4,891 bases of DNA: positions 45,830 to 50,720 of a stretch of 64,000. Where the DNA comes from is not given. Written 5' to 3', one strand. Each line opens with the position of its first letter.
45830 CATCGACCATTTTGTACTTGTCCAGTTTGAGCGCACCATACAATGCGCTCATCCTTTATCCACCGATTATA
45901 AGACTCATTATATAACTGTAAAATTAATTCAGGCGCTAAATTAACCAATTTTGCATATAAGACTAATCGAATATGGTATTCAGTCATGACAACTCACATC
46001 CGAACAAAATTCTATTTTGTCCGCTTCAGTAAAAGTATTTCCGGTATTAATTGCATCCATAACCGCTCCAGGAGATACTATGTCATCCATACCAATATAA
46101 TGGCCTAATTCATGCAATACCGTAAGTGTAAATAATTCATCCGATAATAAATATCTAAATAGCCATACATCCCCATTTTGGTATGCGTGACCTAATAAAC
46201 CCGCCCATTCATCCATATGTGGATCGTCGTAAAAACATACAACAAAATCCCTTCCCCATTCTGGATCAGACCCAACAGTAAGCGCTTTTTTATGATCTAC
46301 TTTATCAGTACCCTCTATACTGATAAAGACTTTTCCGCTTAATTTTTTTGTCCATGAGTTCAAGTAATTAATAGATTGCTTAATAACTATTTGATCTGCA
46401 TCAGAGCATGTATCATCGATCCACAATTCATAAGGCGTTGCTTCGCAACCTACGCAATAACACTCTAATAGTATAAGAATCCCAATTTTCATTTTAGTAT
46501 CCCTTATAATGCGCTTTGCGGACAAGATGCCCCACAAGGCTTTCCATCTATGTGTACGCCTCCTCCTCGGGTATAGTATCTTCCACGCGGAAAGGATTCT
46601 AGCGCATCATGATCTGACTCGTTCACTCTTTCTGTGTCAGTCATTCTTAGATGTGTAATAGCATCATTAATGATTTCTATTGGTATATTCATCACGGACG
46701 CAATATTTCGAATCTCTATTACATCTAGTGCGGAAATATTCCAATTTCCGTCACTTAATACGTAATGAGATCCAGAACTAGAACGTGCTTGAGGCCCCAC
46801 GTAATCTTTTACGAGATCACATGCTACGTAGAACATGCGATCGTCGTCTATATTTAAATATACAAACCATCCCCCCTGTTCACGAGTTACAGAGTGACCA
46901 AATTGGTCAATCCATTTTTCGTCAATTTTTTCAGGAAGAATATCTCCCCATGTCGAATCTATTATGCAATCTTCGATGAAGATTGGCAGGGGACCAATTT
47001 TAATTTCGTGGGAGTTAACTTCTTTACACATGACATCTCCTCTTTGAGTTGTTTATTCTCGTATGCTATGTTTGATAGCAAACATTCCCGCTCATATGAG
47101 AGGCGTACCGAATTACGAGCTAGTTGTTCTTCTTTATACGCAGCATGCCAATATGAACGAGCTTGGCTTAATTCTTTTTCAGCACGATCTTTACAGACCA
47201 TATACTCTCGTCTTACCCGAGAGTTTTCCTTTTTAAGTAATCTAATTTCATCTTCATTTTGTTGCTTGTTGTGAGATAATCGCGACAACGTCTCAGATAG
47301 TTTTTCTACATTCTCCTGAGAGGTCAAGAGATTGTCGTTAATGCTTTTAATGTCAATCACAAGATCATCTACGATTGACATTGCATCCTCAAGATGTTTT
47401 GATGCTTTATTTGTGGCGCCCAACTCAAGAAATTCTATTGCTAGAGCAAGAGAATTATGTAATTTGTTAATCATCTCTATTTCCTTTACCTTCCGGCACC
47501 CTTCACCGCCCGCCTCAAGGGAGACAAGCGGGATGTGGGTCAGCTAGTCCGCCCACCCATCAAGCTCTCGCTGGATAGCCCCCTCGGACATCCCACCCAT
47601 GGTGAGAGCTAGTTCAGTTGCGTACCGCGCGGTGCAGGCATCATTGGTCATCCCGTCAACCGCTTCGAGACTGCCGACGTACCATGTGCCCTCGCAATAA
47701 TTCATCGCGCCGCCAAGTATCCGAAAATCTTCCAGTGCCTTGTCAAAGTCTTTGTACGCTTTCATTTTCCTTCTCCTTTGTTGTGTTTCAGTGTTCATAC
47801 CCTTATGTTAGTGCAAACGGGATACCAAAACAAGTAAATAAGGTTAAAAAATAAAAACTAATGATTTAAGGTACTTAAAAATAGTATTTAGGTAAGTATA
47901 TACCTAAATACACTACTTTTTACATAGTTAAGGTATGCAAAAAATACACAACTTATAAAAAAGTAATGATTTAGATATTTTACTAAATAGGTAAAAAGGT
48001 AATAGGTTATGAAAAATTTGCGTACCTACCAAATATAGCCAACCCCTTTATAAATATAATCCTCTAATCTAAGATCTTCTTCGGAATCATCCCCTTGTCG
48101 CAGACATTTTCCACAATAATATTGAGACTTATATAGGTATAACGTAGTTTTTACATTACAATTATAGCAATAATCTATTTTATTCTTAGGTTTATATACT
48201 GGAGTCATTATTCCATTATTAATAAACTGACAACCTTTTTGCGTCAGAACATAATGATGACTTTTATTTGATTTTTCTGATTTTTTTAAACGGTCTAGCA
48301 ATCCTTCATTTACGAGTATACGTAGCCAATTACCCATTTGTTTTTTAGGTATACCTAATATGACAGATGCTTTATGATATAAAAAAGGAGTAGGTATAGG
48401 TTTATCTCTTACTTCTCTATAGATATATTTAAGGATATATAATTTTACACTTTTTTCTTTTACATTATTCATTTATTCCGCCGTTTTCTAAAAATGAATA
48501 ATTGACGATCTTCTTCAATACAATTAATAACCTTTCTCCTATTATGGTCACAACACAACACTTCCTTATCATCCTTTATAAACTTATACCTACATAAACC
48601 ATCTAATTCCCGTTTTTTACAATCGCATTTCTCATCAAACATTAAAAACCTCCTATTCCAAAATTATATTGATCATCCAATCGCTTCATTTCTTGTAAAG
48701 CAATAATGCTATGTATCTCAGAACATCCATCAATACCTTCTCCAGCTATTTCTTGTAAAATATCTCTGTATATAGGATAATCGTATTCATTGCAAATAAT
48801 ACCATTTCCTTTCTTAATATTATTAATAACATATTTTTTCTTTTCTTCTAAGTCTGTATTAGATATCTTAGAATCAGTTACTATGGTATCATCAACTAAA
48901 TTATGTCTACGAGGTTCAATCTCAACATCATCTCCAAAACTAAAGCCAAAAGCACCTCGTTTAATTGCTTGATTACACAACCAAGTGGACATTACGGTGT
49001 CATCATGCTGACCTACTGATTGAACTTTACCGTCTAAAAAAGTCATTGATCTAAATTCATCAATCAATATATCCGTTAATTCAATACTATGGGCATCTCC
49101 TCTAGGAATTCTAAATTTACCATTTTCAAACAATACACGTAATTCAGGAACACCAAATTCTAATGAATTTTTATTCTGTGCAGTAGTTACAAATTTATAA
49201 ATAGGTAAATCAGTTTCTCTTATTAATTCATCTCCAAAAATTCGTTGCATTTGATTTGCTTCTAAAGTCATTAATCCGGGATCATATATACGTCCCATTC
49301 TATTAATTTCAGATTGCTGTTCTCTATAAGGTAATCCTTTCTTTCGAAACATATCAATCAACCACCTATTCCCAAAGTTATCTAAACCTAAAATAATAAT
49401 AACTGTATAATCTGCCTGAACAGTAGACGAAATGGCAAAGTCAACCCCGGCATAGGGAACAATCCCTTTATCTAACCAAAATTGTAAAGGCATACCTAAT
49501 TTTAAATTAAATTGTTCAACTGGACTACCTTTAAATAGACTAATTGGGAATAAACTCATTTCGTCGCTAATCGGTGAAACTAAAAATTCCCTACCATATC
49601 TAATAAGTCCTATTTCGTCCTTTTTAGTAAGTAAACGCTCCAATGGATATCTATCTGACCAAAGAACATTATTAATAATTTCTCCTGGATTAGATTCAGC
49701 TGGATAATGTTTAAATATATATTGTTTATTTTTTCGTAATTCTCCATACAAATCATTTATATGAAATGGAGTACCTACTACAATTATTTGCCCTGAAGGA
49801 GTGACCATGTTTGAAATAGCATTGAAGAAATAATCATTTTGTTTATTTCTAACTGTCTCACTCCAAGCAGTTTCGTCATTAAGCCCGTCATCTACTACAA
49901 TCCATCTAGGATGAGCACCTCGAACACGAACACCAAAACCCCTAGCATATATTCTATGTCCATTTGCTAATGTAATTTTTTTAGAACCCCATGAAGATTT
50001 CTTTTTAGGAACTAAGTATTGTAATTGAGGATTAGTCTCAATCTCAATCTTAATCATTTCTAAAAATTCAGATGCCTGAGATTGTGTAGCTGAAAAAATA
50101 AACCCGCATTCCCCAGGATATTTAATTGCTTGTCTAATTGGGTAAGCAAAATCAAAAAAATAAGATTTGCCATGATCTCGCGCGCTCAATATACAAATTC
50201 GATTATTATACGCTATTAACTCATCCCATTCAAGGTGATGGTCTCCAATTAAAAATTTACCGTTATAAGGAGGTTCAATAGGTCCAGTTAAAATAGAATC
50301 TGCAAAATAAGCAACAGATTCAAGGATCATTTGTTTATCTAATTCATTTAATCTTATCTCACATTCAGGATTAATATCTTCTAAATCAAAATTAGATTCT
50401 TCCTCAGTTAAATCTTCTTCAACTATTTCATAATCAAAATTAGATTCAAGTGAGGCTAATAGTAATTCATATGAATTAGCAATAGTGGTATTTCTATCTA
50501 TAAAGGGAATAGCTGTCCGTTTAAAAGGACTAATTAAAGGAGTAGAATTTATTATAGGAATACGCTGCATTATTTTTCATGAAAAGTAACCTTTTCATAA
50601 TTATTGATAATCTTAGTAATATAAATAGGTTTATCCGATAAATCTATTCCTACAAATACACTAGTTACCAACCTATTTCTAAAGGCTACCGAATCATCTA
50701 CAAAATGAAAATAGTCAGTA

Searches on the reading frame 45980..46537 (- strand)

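Call 10: search_protein_families(library=pfam, proteins=[window:45980-46537:-], max_evalue=0.01)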
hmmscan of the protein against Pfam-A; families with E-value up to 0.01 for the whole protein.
window:45980-46537:- (185 aa): 1 family
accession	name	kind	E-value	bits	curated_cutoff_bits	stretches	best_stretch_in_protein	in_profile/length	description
PF00413.30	Peptidase_M10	-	0.0061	16.9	24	0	136-163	108-135/159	Matrixin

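Call 85: search_protein_families(library=phrogs, proteins=[window:45980-46492:-], max_evalue=0.001)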
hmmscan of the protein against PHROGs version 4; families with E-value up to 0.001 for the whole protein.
window:45980-46492:- (170 aa): 0 families

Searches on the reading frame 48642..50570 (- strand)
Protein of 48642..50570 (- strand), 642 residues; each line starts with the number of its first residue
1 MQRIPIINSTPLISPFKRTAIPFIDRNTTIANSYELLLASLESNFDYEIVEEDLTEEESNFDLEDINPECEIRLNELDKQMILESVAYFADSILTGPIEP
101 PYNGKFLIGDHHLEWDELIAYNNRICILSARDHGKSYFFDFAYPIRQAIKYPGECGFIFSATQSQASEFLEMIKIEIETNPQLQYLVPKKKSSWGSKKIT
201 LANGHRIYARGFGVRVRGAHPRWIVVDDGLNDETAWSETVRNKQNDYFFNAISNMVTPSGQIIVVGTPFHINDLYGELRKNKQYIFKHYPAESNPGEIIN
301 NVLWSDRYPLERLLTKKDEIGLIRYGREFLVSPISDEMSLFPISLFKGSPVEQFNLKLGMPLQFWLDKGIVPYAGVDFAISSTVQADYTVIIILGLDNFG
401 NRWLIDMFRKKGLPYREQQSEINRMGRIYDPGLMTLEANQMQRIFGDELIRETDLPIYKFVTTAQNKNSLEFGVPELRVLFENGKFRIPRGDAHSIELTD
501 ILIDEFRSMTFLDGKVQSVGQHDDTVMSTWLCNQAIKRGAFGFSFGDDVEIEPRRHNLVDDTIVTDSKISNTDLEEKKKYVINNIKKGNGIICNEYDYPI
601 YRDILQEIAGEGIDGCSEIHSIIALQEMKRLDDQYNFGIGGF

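Call 11: search_protein_families(library=pfam, proteins=[window:48642-50570:-], max_evalue=0.01)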
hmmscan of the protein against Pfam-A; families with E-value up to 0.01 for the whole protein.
window:48642-50570:- (642 aa): 0 families

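Call 13: search_dna_similar(query=window:48642-50570:-, collection=phages, mode=protein, max_rows=15)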
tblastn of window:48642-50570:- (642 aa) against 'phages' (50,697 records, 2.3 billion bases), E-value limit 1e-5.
Records with a match: 246; places in all: 251; records where one place covers at least 80% of the query: 0.
Best place of each record, by identity: <60% 246.
By first word of the organism name: Ralstonia 91; Vibrio 51; Pectobacterium 14; Pseudomonas 13; Bacillus 7; Bacteroides 6; Arthrobacter 6; Roseobacter 5; Alteromonas 5; Lentibacter 5; and 23 more.
By host as written in the record: Ralstonia solanacearum 64; - 38; Vibrio splendidus 6; Pseudomonas aeruginosa 6; Ralstonia solanacearum Race 3, Biovar 1 6; Alteromonas macleodii str. 'Balearic Sea AD45' 5; Lentibacter sp. SH36 5; Vibrio cholerae 5; and 79 more.
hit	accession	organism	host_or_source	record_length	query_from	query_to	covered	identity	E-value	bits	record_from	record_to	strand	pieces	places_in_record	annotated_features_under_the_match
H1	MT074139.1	Bacteroides phage DAC19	Bacteroides thetaiotaomicron VPI-5487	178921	85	531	70%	35.1%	7e-73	261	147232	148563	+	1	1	hypothetical protein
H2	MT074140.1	Bacteroides phage DAC20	Bacteroides thetaiotaomicron VPI-5488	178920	85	531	70%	35.1%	7e-73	261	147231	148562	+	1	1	hypothetical protein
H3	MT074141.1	Bacteroides phage DAC22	Bacteroides thetaiotaomicron VPI-5489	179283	85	531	70%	35.1%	7e-73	261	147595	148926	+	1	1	hypothetical protein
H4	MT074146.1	Bacteroides phage SJC03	Bacteroides thetaiotaomicron VPI-5494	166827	85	531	70%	35.1%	8e-73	261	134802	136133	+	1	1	hypothetical protein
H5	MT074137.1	Bacteroides phage DAC16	Bacteroides thetaiotaomicron VPI-5485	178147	85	531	70%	34.9%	3e-72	259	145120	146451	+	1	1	hypothetical protein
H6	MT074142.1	Bacteroides phage DAC23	Bacteroides thetaiotaomicron VPI-5490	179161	85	531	70%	34.9%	3e-72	259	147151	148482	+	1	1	hypothetical protein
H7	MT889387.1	Arthrobacter phage DanielleIgnace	Arthrobacter sp. 68b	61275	75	558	74%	28.3%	1e-19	196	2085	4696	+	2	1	8: terminase large subunit, nuclease domain | 4: terminase large subunit, ATPase domain | 5: RusA-like resolvase | 6: hypothetical protein | 7: hypothetical protein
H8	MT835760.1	Bacteriophage sp.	human fecal samples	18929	158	537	59%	32.6%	2e-48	189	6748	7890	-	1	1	record has no annotation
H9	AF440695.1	Natrialba phage PhiCh1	-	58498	101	538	68%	24.2%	2e-14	84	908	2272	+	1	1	unknown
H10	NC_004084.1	Natrialba phage PhiCh1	Natrialba magadii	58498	101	538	68%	24.2%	2e-14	84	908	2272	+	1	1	hypothetical protein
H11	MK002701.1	Halobacterium phage phiH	Halobacterium salinarum R1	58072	106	538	67%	24.4%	1e-15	87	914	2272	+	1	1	terL: terminase large subunit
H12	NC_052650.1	Halobacterium phage phiH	Halobacterium salinarum R1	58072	106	538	67%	24.4%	1e-15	87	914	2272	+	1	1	terL: terminase large subunit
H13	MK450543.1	Natrialba phage PhiCh1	Natrialba magadii ATCC 43099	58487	101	538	68%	24.0%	5e-14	82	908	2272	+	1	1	terL: terminase large subunit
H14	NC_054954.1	Natrialba phage PhiCh1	Natrialba magadii ATCC 43099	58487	101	538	68%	24.0%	5e-14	82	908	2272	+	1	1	terL: terminase large subunit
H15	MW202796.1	Caudoviricetes sp.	Manatee Spring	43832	80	468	61%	26.2%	5e-21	104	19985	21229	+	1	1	terminase large subunit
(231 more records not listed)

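Call 16: find_related_loci(query=window:48642-50570:-, collection=viral_contigs, flank=10000)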
Query window:48642-50570:- (642 aa) in viral_contigs; peptide patterns used: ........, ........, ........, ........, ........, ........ (x = any residue, [..] = any of these).
13 stretches matched a pattern; 3 encode a relative of the query (tblastn E <= 1e-3); 3 distinct loci.
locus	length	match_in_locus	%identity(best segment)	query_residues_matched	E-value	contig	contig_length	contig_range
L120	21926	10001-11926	95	1-642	0e+0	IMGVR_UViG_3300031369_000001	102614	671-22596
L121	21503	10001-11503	49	62-554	3e-157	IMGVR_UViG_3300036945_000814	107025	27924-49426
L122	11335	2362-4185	56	72-552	5e-93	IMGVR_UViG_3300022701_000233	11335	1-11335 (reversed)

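Call 38: find_related_loci(query=window:48642-50570:-, collection=metagenome_contigs, flank=6000)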
Query window:48642-50570:- (642 aa) in metagenome_contigs; peptide patterns used: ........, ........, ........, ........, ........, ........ (x = any residue, [..] = any of these).
67 stretches matched a pattern; 10 encode a relative of the query (tblastn E <= 1e-3); 10 distinct loci.
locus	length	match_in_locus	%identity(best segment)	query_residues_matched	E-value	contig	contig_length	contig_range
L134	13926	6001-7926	95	1-642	0e+0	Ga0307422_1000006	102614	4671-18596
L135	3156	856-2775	90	1-637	0e+0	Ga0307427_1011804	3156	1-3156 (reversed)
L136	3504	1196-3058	88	16-642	0e+0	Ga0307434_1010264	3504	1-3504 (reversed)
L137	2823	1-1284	86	209-642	0e+0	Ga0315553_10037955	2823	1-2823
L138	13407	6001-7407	63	79-548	0e+0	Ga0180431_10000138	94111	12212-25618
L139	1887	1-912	90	337-637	0e+0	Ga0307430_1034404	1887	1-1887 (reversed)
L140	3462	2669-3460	90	1-264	6e-167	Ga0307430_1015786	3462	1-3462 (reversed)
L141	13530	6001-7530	48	53-554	3e-156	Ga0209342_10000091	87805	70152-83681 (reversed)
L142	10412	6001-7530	48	53-554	3e-156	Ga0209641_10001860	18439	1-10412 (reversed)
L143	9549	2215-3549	29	75-549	2e-57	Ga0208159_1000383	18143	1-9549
